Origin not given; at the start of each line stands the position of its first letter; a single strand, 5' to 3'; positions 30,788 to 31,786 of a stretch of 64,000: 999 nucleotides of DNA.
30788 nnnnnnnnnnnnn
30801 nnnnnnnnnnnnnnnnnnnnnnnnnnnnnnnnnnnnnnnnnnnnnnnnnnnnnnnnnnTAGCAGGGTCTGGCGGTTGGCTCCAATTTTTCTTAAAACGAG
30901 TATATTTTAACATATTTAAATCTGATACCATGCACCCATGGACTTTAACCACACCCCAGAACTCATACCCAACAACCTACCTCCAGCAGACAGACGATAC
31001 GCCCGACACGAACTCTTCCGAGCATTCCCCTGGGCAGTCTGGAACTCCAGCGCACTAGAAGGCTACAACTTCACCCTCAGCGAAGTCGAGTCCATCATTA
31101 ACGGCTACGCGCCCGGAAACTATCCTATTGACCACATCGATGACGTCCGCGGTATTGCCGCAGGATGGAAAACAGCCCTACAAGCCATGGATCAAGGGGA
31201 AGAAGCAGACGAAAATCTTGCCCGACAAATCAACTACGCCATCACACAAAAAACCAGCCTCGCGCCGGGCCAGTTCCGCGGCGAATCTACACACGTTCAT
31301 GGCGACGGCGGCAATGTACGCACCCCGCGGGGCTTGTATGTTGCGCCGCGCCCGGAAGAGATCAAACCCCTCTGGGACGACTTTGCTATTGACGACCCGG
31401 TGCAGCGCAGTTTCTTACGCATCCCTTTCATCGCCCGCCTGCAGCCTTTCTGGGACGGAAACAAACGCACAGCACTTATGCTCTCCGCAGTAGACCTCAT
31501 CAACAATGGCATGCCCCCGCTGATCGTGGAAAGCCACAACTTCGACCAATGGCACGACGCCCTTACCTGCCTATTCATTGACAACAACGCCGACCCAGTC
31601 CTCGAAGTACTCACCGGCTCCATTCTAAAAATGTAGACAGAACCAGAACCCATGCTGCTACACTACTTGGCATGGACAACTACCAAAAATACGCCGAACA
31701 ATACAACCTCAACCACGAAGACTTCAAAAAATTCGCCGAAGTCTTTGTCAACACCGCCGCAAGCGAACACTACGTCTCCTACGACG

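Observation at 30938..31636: Doc/Fic-family protein with Gln replacing the catalytic histidine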

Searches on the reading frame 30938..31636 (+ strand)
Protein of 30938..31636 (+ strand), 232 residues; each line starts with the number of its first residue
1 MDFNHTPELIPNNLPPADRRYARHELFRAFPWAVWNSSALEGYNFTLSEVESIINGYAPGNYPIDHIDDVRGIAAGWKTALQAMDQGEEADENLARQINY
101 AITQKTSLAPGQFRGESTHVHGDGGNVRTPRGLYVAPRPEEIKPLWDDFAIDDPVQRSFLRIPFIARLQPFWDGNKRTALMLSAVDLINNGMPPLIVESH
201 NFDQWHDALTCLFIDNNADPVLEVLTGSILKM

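Call 3: search_protein_families(library=pfam, proteins=[window:30938-31633:+], max_evalue=1)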
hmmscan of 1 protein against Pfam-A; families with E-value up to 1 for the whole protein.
window:30938-31633:+ (232 aa): 2 families
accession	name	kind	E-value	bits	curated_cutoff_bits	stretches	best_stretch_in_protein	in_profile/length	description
PF02661.23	Fic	-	1.8e-07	32.3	24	1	92-183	4-89/93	Fic/DOC family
PF13392.12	HNH_3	-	0.19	11.8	24.8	1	55-71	12-28/46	HNH endonuclease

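Call 4: search_protein_families(library=ncbifam, proteins=[window:30938-31633:+], max_evalue=1)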
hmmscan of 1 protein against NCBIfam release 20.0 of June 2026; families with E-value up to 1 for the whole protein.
window:30938-31633:+ (232 aa): 3 families
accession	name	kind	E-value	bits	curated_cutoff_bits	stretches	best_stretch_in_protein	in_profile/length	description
NF041381.1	XopAC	subfamily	0.0061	15.3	450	1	165-199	389-423/451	XopAC/AvrAC family type III secretion system effector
TIGR01550.1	DOC_P1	subfamily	0.055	13.6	38.65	1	168-191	65-88/122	type II toxin-antitoxin system death-on-curing family toxin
NF053689.1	BamJ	equivalog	0.063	13.5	100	1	69-91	133-155/184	BamJ family beta-barrel-assembly machinery protein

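Call 5: search_solved_structures(query=window:30938-31633:+, max_evalue=1, show_alignments=3)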
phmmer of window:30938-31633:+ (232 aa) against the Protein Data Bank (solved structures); distinct sequences matched with E-value up to 1: 16.
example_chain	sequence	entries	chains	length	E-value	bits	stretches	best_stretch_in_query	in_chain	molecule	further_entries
5jj6_A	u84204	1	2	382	0.00014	24.7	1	32-205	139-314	Adenosine monophosphate-protein transferase FICD homolog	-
6i7h_A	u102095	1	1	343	0.00032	23.5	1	28-207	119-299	Adenosine monophosphate-protein transferase FICD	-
6i7g_A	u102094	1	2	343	0.00035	23.4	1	28-207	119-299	Adenosine monophosphate-protein transferase FICD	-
4u04_A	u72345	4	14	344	0.00035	23.4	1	28-207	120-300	Adenosine monophosphate-protein transferase FICD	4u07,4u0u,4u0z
6i7i_A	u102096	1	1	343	0.00039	23.3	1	28-207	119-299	Adenosine monophosphate-protein transferase FICD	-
5jj7_A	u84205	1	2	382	0.00084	22.2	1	133-205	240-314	Adenosine monophosphate-protein transferase FICD homolog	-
6i7j_A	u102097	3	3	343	0.00091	22.1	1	29-207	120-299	Adenosine monophosphate-protein transferase FICD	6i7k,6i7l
7b7z_A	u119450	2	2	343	0.0012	21.7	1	29-207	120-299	Protein adenylyltransferase FICD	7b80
9yz5_A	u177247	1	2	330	0.0028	20.5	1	33-207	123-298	Protein adenylyltransferase FICD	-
4u0s_A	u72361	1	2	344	0.0032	20.3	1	33-207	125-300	Adenosine monophosphate-protein transferase FICD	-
6zmd_B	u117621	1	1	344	0.0038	20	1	142-213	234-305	Protein adenylyltransferase FICD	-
4x2e_A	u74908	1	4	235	0.01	18.6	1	34-226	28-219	Fic family protein putative filamentation induced by cAMP protein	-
3cuc_A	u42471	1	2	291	0.018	17.8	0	149-205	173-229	Protein of unknown function with a Fic domain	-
4x2c_A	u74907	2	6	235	0.13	15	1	35-226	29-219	Fic family protein putative filamentation induced by cAMP protein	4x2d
3ees_A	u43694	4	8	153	0.47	13.2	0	71-125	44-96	Probable pyrophosphohydrolase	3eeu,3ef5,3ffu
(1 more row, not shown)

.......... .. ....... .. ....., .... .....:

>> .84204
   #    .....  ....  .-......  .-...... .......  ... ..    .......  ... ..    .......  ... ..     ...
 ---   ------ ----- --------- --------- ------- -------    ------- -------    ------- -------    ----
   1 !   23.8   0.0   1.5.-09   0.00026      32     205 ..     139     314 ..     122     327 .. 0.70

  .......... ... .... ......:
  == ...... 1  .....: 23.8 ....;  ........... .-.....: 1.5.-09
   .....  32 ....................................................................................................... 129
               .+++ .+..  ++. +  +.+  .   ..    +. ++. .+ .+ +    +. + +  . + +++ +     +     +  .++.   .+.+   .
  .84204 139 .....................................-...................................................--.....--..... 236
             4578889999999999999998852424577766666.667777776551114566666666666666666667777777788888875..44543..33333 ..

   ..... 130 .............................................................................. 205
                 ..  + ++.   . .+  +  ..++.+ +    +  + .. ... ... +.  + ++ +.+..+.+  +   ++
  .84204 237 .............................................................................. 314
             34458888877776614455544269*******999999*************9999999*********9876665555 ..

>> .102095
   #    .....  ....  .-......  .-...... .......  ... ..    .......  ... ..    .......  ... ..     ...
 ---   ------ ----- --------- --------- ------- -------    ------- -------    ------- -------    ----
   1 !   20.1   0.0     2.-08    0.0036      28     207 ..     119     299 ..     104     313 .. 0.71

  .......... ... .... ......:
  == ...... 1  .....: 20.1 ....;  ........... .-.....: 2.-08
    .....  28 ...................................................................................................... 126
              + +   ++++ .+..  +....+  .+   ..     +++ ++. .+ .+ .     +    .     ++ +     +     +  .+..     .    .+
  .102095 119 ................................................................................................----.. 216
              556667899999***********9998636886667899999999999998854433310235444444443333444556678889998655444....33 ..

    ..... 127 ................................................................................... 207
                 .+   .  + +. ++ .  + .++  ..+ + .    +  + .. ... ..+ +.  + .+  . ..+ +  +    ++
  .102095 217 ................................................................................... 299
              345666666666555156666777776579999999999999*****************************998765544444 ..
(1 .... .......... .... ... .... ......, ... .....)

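Call 6: find_homologous_proteins(query=window:30938-31633:+, max_evalue=0.001)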
Query window:30938-31633:+ (232 aa): 11 proteins with E <= 0.001 among 175 candidates.
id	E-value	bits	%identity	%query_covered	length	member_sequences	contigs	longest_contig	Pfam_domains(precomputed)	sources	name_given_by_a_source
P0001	4.5e-148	509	94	100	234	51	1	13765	PF02661.24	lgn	-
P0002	3.8e-104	366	68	99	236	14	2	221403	PF02661.24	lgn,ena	-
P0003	2.1e-95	337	65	99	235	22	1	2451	PF02661.24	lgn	-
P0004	4.4e-93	329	66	99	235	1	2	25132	PF02661.24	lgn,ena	-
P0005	8.1e-93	328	65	99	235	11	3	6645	PF02661.24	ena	-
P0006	2.7e-92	327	62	99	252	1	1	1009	PF02661.24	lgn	-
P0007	1.5e-82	295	58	95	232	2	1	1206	PF02661.24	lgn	-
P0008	5.0e-76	273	90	58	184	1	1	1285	-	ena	-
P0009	1.6e-58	216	65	64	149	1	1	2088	PF02661.24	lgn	-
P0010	1.3e-54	203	64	64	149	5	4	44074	PF02661.24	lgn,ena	-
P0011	8.7e-5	40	27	73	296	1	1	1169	PF01381.29,PF02661.24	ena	-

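Call 11: find_related_loci(query=A1, collection=genome_contigs, flank=10000)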
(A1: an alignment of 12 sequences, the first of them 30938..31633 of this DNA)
Query A1 (232 aa) in genome_contigs; peptide patterns used: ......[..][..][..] (x = any residue, [..] = any of these).
600 stretches matched a pattern (row limit reached: there are more); 81 encode a relative of the query (tblastn E <= 1e-3); the best 80 are kept; 80 distinct loci.
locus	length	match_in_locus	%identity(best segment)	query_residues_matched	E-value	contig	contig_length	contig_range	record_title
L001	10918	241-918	39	3-228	1e-47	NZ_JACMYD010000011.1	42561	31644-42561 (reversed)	Corynebacterium sp. zg-331 Scaffold11_1, whole genome shotgun sequence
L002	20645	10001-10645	38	13-225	2e-48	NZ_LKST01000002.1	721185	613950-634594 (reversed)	Corynebacterium oculi strain NML 130210 Cocul_contig000002, whole genome shotgun sequence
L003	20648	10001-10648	37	3-228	2e-42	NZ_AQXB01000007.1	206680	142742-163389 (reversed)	Corynebacterium mastitidis DSM 44356 B140DRAFT_scaffold_6.7_C, whole genome shotgun sequence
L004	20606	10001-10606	27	19-226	1e-18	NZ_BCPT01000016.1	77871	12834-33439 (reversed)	Enterococcus casseliflavus NBRC 100478, whole genome shotgun sequence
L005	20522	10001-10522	28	34-209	2e-17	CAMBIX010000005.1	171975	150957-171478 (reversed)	MAG: uncultured Veillonellaceae bacterium isolate SRR15732359_bin.16_metaWRAP_v1.3_MAG genome assembly, contig: ERZ94262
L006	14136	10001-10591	27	18-223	5e-17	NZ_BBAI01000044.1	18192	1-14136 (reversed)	Lacticaseibacillus pantheris DSM 15945 = JCM 12539 = NBRC 106106 strain JCM 12539, whole genome shotgun sequence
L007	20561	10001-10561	25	28-222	1e-16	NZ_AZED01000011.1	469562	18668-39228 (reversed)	Lentilactobacillus otakiensis DSM 19908 = JCM 15040 strain DSM 19908 NODE_14, whole genome shotgun sequence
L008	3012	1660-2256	28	19-226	1e-16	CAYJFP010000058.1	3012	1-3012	MAG TPA_asm: uncultured Eubacteriales bacterium isolate ERP123703_co3_195 genome assembly, contig: NODE_32936_length_301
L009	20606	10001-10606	25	19-226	4e-16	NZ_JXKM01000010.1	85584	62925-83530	Enterococcus devriesei strain DSM 22802 Scaffold10, whole genome shotgun sequence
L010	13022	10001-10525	26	34-209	6e-16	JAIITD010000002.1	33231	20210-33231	MAG: Veillonella sp. isolate Map_179_004 contig_100_91, whole genome shotgun sequence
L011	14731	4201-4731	28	31-209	5e-16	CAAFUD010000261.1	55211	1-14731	MAG TPA_asm: uncultured Veillonella sp., isolate HGM14174, WGS project CAAFUD010000000 data, contig: SRS311462_12_k119_4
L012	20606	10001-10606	25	19-226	9e-16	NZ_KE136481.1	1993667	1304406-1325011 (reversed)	Enterococcus malodoratus ATCC 43197 acOtv-supercont2.1, whole genome shotgun sequence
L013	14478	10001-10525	26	34-209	8e-16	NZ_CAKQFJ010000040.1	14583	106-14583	MAG: uncultured Veillonella sp. isolate REFINED_METABAT215_TOP10_CONTIGS_1500_ASSEMBLY_K77_MERGED__Hadza_MoBio_hadza-E-H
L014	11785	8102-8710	25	18-226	2e-15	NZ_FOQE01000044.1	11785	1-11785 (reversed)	Pisciglobus halotolerans strain DSM 27630, whole genome shotgun sequence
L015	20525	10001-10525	26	34-209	7e-15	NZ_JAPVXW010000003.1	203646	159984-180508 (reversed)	Veillonella sp. 27098_8_77 contig00003, whole genome shotgun sequence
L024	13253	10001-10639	24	2-225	1e-11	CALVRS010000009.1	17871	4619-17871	MAG: uncultured Bacilli bacterium isolate E0_DP__bin178 genome assembly, contig: E0_DP__k127_3185256, whole genome shotg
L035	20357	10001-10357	32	88-204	7e-9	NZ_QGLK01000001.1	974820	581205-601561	Bifidobacterium asteroides strain ESL0199 Ga0133552_11, whole genome shotgun sequence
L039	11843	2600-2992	31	91-222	1e-8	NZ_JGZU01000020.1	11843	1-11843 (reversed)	Bifidobacterium tsurumiense strain JCM 13495 Contig20, whole genome shotgun sequence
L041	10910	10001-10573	23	33-230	2e-8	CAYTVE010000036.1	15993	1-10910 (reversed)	MAG TPA_asm: uncultured Anaeroplasmataceae bacterium isolate SRP225648_co1_133 genome assembly, contig: NODE_9074_length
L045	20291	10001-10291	34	96-191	3e-8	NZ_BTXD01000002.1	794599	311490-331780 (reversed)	Bifidobacterium apis strain F753-1 Contig2, whole genome shotgun sequence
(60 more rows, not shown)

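Call 12: search_dna_similar(query=window:30938-31633:+, collection=plasmids, mode=protein, max_evalue=0.001)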
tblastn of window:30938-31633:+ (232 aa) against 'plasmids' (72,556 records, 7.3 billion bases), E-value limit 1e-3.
Records with a match: 404; places in all: 417; records where one place covers at least 80% of the query: 333.
Best place of each record, by identity: <60% 404.
By first word of the organism name: Enterococcus 116; Lactiplantibacillus 51; Latilactobacillus 48; Piscirickettsia 41; Campylobacter 20; Ligilactobacillus 18; Lactobacillus 17; Clostridium 12; Citrobacter 11; Bacillus 5; and 38 more.
By predicted mobility (MOB-suite, as given by PLSDB): non-mobilizable 159; mobilizable 149; conjugative 96.
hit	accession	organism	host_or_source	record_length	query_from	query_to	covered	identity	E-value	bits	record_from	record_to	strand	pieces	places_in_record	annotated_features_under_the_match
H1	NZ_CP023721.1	Rhodococcus sp. H-CA8f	Sediment,marine sediment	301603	1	228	98%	26.9%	1e-14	80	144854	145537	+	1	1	Fic family protein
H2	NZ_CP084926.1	Ligilactobacillus salivarius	Homo sapiens,mixed culture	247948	18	223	89%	28.8%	3e-14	79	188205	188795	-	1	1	Fic family protein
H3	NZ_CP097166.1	Ligilactobacillus salivarius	Homo sapiens,single cell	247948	18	223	89%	28.8%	3e-14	79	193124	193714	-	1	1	Fic family protein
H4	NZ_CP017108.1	Ligilactobacillus salivarius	Gallus gallus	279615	18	223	89%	28.8%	3e-14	79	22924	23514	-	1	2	Fic family protein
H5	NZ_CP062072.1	Ligilactobacillus salivarius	swine,cell culture,feces,feces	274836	18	223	89%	28.4%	2e-15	82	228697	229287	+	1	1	Fic family protein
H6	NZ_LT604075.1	Ligilactobacillus salivarius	-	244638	18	223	89%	28.4%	3e-15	82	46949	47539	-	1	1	Fic family protein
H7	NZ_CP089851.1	Ligilactobacillus salivarius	Pig,faecal sample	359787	18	223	89%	28.4%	3e-15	81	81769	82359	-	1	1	Fic family protein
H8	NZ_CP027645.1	Ligilactobacillus salivarius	hen,single cell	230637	18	223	89%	28.4%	4e-15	81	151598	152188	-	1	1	Fic family protein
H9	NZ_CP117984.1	Ligilactobacillus salivarius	cell culture,raw chicken meat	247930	18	223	89%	27.8%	1e-15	83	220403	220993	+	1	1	Fic family protein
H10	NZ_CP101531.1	Ligilactobacillus salivarius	Xinyang black-feather laying hens,mixed ...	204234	18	223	89%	27.8%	1e-15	82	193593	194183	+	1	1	Fic family protein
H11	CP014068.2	Enterococcus gallinarum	Homo sapiens,elbow swab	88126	19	226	90%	27.4%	5e-12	72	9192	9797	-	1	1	hypothetical protein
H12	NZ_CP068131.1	Enterococcus casseliflavus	-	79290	19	226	90%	27.4%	7e-15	81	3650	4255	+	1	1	Fic family protein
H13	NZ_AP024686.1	Latilactobacillus curvatus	-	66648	18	223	89%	27.6%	1e-13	77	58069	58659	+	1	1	Fic family protein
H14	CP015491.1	Latilactobacillus curvatus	cell culture,sausage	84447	18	223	89%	27.6%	1e-13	77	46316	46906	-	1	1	hypothetical protein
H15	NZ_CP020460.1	Latilactobacillus sakei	food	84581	18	223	89%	27.6%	1e-13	77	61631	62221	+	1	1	Fic family protein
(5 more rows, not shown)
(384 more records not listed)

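Call 13: search_dna_similar(query=window:30938-31633:+, collection=phages, mode=protein, max_evalue=0.001)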
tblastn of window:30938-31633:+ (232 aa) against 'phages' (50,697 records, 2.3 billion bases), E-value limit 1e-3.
Records with a match: 2; places in all: 2; records where one place covers at least 80% of the query: 1.
Best place of each record, by identity: <60% 2.
By first word of the organism name: Enterococcus 1; Streptococcus 1.
By host as written in the record: Enterococcus faecalis 1; Streptococcus porci DSM_23759 1.
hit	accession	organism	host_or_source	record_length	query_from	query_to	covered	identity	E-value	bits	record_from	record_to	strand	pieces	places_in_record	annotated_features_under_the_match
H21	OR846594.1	Enterococcus phage Efs 1-1-1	Enterococcus faecalis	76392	19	219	87%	24.4%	6e-8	59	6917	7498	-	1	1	record has no annotation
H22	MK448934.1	Streptococcus phage Javan422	Streptococcus porci DSM_23759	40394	34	217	79%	20.7%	8e-6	52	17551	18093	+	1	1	Huntingtin interacting protein E-like protein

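Call 22: get_annotated_region(hit=H12, flank=4000)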
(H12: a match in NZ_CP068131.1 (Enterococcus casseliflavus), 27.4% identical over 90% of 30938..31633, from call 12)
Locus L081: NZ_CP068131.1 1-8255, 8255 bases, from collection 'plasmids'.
description: Enterococcus casseliflavus strain FDAARGOS_1120 plasmid unnamed1, complete sequence
organism: Enterococcus casseliflavus (NCBI taxid 37734)
taxonomy: Bacteria; Bacillota; Bacilli; Lactobacillales; Enterococcaceae; Enterococcus; Enterococcus casseliflavus
host: -; source: -; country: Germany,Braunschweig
typing (MOB-suite, as given by PLSDB): non-mobilizable; replicon rep_cluster_183
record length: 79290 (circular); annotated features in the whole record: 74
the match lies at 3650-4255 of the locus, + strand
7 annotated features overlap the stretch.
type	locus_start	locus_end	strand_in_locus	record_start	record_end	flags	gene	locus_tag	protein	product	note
CDS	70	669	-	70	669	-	-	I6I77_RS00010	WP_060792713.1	DUF1349 domain-containing protein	-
CDS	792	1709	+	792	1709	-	-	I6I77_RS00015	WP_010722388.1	AraC family transcriptional regulator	-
CDS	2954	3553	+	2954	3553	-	-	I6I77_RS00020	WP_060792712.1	tyrosine-type recombinase/integrase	GO:0015074 - DNA integration [Evidence IEA]; GO:0006310 - DNA recombination [Evidence IEA]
CDS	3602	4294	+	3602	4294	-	-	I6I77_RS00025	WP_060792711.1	Fic family protein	-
CDS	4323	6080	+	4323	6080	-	-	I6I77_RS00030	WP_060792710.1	AAA family ATPase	-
CDS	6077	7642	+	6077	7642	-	-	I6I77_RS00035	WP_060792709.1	ATP-dependent helicase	-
CDS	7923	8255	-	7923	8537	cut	-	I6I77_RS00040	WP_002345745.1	recombinase family protein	GO:0006310 - DNA recombination [Evidence IEA]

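Call 23: get_annotated_region(hit=H1, flank=4000)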
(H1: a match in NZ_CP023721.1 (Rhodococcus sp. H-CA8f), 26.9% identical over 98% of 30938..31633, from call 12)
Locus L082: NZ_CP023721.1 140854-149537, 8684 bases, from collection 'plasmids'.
description: Rhodococcus sp. H-CA8f plasmid unnamed, complete sequence
organism: Rhodococcus sp. H-CA8f (NCBI taxid 1727214)
taxonomy: Bacteria; Actinomycetota; Actinomycetes; Mycobacteriales; Nocardiaceae; Rhodococcus; Rhodococcus sp. H-CA8f
host: -; source: Sediment,marine sediment; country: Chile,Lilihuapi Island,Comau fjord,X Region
typing (MOB-suite, as given by PLSDB): non-mobilizable
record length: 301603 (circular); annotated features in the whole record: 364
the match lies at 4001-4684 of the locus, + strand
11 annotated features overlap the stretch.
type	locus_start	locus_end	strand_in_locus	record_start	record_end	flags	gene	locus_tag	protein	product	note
CDS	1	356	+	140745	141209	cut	-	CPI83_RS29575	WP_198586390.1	helix-turn-helix transcriptional regulator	-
CDS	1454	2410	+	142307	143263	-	-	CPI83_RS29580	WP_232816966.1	hypothetical protein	-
CDS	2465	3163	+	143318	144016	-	fabG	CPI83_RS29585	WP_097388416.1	3-oxoacyl-ACP reductase FabG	-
CDS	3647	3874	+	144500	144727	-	-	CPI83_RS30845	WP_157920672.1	hypothetical protein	-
CDS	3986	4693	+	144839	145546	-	-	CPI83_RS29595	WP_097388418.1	Fic family protein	-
CDS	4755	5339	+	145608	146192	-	-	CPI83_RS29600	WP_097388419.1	winged helix-turn-helix domain-containing protein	-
CDS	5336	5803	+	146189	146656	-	-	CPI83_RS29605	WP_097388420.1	hypothetical protein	-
CDS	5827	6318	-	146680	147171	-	-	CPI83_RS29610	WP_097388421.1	hypothetical protein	-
CDS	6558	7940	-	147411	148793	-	-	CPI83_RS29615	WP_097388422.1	DUF2637 domain-containing protein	-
CDS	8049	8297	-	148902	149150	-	-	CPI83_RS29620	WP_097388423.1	hypothetical protein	-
CDS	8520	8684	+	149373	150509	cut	-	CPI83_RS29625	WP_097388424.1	type IV toxin-antitoxin system AbiEi family antitoxin domain-containing protein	-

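Call 24: get_annotated_region(hit=H5, flank=4000)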
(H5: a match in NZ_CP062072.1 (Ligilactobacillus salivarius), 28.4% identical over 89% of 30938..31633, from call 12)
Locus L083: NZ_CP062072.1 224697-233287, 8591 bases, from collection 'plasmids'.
description: Ligilactobacillus salivarius strain ZLp4b plasmid unnamed1, complete sequence
organism: Ligilactobacillus salivarius (NCBI taxid 1624)
taxonomy: Bacteria; Bacillota; Bacilli; Lactobacillales; Lactobacillaceae; Ligilactobacillus; Ligilactobacillus salivarius
host: -; source: swine,cell culture,feces,feces; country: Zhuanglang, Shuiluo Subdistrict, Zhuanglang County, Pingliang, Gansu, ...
typing (MOB-suite, as given by PLSDB): mobilizable; replicon rep_cluster_1685; relaxase MOBP
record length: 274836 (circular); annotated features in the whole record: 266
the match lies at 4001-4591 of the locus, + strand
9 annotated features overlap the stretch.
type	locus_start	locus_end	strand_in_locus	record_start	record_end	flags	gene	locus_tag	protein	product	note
CDS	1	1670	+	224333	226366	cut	mobL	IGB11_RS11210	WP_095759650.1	relaxase MobL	-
CDS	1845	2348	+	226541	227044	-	-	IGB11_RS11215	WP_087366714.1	type II toxin-antitoxin system antitoxin SocA domain-containing protein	-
CDS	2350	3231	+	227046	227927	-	-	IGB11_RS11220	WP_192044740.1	hypothetical protein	-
CDS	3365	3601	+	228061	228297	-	-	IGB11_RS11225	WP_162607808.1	AbrB family transcriptional regulator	-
CDS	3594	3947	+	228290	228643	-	-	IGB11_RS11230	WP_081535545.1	type II toxin-antitoxin system PemK/MazF family toxin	-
CDS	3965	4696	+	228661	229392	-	-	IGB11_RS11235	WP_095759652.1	Fic family protein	-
CDS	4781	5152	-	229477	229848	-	-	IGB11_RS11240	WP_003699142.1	helix-turn-helix transcriptional regulator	-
CDS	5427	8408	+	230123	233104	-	-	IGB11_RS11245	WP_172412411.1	SEC10/PgrA surface exclusion domain-containing protein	-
CDS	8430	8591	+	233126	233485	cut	-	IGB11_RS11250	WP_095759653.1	hypothetical protein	-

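Call 26: find_encoding_contigs(protein=P0002, flank=10000, max_places=4)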
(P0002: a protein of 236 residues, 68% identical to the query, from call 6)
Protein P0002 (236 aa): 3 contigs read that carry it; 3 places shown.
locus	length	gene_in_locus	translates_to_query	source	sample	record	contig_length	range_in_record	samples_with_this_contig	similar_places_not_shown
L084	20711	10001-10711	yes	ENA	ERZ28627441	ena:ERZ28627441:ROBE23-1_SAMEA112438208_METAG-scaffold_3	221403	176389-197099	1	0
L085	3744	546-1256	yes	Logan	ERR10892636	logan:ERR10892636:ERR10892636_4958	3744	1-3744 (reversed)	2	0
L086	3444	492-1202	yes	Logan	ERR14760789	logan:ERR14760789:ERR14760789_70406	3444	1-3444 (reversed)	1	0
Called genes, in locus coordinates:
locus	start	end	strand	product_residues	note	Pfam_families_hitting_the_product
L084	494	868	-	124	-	-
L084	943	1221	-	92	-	-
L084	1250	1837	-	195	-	-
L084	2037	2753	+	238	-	PF07510:GmrSD_C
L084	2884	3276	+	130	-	-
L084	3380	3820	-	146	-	-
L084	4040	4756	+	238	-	-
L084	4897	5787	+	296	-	-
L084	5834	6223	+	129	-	-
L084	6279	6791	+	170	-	-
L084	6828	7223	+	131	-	-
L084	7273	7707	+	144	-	-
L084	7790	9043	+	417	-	PF00877:NLPC_P60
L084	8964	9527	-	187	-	-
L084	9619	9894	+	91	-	-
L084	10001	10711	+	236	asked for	PF02661:Fic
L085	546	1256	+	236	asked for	PF02661:Fic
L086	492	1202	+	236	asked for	PF02661:Fic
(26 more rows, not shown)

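Call 29: search_protein_families(library=phrogs, proteins=[window:30938-31633:+], max_evalue=0.001)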
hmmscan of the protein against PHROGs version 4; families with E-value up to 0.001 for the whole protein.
window:30938-31633:+ (232 aa): 2 families
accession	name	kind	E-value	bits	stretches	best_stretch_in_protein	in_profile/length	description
phrog_11900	-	unknown function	9.3e-25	88.5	1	31-225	15-213/230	-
phrog_5978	-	unknown function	0.00012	22.3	1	36-192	59-223/364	-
